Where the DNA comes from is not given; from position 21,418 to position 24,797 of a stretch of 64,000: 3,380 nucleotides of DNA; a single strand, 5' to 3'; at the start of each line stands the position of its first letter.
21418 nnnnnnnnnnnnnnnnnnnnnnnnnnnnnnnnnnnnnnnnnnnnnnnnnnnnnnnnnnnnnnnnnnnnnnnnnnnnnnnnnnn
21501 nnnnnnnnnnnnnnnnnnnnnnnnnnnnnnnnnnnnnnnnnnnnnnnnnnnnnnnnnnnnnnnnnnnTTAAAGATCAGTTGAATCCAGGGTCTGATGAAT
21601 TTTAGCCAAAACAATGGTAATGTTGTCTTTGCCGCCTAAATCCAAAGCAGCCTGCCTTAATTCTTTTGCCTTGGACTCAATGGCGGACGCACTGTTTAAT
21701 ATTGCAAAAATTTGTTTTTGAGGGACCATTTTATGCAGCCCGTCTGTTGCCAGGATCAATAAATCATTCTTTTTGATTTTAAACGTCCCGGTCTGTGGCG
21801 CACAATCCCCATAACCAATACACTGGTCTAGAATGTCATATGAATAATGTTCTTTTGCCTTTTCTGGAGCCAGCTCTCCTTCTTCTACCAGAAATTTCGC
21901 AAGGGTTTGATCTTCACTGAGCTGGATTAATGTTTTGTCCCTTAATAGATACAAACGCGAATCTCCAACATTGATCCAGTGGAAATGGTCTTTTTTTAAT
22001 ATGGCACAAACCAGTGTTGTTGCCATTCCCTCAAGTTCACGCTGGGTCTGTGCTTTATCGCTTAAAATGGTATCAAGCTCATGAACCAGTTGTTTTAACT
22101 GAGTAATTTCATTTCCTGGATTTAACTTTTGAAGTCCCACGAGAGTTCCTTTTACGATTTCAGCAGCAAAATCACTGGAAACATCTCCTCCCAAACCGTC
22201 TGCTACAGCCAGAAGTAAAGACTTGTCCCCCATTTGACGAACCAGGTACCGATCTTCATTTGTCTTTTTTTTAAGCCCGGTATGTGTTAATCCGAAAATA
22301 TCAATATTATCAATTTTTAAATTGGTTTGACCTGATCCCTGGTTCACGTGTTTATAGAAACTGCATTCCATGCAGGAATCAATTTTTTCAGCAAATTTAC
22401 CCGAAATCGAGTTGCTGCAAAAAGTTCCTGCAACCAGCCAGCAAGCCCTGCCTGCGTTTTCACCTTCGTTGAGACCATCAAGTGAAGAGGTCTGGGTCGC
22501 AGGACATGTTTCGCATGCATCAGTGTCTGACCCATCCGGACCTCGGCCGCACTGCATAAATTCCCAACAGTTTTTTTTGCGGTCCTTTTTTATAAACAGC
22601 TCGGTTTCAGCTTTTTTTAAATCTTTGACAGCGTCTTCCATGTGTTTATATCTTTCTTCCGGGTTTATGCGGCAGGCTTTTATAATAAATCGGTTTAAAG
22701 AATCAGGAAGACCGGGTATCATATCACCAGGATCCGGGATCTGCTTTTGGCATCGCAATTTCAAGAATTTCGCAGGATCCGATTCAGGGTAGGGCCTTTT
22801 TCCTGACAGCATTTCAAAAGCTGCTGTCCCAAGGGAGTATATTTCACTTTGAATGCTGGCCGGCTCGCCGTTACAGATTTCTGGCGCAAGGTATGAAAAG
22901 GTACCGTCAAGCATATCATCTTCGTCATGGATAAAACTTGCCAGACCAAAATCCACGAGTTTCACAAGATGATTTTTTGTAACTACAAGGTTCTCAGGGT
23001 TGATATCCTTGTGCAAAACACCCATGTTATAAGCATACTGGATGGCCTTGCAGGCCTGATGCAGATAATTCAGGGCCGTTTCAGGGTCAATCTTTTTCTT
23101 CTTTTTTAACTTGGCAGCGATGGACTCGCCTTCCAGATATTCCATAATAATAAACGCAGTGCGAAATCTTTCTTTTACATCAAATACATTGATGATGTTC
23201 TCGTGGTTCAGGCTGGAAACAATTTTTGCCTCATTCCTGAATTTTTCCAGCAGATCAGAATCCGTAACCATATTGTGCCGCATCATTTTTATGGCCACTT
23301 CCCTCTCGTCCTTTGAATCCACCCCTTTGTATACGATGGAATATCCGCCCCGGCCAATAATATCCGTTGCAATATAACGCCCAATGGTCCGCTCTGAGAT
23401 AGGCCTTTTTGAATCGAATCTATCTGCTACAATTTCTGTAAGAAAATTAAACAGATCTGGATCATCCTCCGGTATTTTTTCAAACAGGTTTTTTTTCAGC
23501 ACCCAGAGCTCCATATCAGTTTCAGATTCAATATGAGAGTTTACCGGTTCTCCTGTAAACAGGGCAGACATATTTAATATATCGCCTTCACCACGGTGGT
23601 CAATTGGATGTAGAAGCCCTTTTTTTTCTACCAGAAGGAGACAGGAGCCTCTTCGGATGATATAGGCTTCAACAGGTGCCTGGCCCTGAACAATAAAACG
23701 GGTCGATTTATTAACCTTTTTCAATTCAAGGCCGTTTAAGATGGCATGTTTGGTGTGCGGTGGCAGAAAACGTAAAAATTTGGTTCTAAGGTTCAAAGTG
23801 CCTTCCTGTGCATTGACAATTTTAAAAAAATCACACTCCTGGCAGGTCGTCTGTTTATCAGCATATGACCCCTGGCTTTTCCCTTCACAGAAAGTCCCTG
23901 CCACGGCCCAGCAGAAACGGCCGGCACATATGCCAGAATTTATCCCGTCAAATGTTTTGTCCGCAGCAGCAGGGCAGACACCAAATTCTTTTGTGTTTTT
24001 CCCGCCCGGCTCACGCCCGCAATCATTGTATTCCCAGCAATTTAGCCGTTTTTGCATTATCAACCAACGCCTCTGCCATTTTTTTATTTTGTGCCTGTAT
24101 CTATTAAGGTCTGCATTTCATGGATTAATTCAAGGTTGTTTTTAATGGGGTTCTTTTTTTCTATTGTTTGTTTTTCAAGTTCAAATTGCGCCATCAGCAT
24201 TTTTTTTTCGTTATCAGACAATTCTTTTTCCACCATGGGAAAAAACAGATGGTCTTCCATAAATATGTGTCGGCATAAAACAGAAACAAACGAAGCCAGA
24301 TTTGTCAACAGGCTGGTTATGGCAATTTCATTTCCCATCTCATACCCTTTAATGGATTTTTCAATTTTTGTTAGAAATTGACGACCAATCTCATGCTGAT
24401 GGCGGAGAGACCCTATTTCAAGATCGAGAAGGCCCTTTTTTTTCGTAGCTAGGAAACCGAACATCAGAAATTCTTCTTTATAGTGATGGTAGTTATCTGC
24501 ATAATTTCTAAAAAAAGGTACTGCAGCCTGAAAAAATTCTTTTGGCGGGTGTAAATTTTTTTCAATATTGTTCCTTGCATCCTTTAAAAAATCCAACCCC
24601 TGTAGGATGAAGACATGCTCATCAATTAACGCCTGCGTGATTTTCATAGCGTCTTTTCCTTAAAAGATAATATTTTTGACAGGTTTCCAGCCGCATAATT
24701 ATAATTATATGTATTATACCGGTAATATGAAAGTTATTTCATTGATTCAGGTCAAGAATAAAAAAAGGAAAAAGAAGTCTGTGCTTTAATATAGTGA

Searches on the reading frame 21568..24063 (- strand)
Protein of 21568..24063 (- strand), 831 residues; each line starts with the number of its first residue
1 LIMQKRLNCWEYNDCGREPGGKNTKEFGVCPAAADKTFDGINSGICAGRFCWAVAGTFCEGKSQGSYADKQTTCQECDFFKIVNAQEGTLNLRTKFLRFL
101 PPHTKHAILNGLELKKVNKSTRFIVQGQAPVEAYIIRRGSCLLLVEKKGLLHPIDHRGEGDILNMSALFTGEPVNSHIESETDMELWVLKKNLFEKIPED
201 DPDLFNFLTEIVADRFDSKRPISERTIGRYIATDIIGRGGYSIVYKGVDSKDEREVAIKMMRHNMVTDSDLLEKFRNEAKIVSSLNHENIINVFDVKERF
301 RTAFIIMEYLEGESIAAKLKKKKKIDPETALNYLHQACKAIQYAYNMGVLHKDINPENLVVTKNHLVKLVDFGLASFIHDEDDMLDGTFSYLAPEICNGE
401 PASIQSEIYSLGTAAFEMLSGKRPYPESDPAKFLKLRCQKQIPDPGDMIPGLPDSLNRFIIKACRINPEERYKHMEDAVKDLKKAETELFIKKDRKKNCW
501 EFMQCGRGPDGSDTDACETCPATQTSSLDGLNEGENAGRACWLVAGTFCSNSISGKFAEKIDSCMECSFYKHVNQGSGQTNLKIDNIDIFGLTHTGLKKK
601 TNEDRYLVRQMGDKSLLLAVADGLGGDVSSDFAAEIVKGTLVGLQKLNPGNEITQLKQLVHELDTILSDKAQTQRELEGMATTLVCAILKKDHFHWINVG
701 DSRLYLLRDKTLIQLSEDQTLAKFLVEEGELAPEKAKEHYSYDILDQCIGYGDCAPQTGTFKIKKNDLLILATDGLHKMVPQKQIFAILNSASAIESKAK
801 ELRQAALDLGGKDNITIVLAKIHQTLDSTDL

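Call 9: search_protein_families(library=ncbifam, proteins=[window:21568-24063:-])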
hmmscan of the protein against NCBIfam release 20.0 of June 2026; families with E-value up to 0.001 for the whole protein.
window:21568-24063:- (831 aa): 23 families
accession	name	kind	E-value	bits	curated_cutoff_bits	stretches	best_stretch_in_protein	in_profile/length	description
NF033483.0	PknB_PASTA_kin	equivalog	7.1e-74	249.8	450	1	227-489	6-272/563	Stk1 family PASTA domain-containing Ser/Thr kinase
NF045718.1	two_CW_domain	domain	2.4e-57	191.2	35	2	7-85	1-79/80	two-CW domain-containing protein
NF033484.1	Stp1_PP2C_phos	equivalog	4.4e-54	183.4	230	1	593-820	2-231/232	Stp1/IreP family PP2C-type Ser/Thr phosphatase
NF052427.1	StpK7MSMEG_1200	equivalog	8.8e-42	143.4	900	1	225-487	4-270/601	serine/threonine protein kinase StpK7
NF009651.0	PRK13184.1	equivalog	2.2e-40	138.5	839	1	228-503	2-314/932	serine/threonine-protein kinase PknD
NF047741.1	antiphage_MADS6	equivalog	1.9e-37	129.1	460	2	324-486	295-461/612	methylation-associated defense system protein kinase MAD6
NF038150.1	lanthi_synth_IV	equivalog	2.7e-24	85.6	650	1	227-492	188-460/851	class IV lanthionine synthetase LanL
TIGR03903.1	TOMM_kin_cyc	equivalog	4.1e-24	84.6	705.75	1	253-423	3-187/1267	TOMM system kinase/cyclase fusion protein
NF033442.0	BREX_PglW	equivalog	1.7e-22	79.1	990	2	228-392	512-675/1391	BREX system serine/threonine kinase PglW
NF038151.1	lanthi_synth_III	equivalog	1.9e-13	49.7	575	1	244-431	236-435/833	class III lanthionine synthetase LanKC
NF011149.0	PRK14559.1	equivalog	7.3e-13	48.1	374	1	585-822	386-631/642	serine/threonine phosphatase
NF053615.1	SerThrKinAfsKStmc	equivalog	6.1e-12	45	1300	1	225-471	10-254/809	protein serine/threonine kinase AfsK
NF043056.1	T4SS_LegK1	equivalog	1.6e-10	40.2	550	1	232-412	75-277/516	Dot/Icm T4SS effector kinase LegK1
TIGR03724.2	arch_bud32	equivalog_domain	4.2e-10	39.4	125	1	262-383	27-139/193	KEOPS complex kinase/ATPase Bud32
NF011463.0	PRK14879.1-4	equivalog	1.7e-09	37.5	188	1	272-383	62-168/237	Kae1-associated kinase Bud32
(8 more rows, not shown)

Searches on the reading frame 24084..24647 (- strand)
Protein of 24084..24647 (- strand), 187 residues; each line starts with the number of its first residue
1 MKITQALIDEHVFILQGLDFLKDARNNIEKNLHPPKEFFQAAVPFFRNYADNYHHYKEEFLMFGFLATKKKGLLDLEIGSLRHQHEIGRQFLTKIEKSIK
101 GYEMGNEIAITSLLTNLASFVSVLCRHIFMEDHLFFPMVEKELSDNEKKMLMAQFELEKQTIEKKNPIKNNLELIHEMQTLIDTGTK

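Call 9: search_protein_families(library=ncbifam, proteins=[window:24084-24647:-])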
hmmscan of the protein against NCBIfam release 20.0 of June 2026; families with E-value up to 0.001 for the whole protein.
window:24084-24647:- (187 aa): 1 family
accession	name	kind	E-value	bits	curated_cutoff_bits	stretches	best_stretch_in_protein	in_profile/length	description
TIGR03652.1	FeS_repair_RIC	equivalog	8e-05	22.5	204.7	1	53-139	124-216/216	iron-sulfur cluster repair di-iron protein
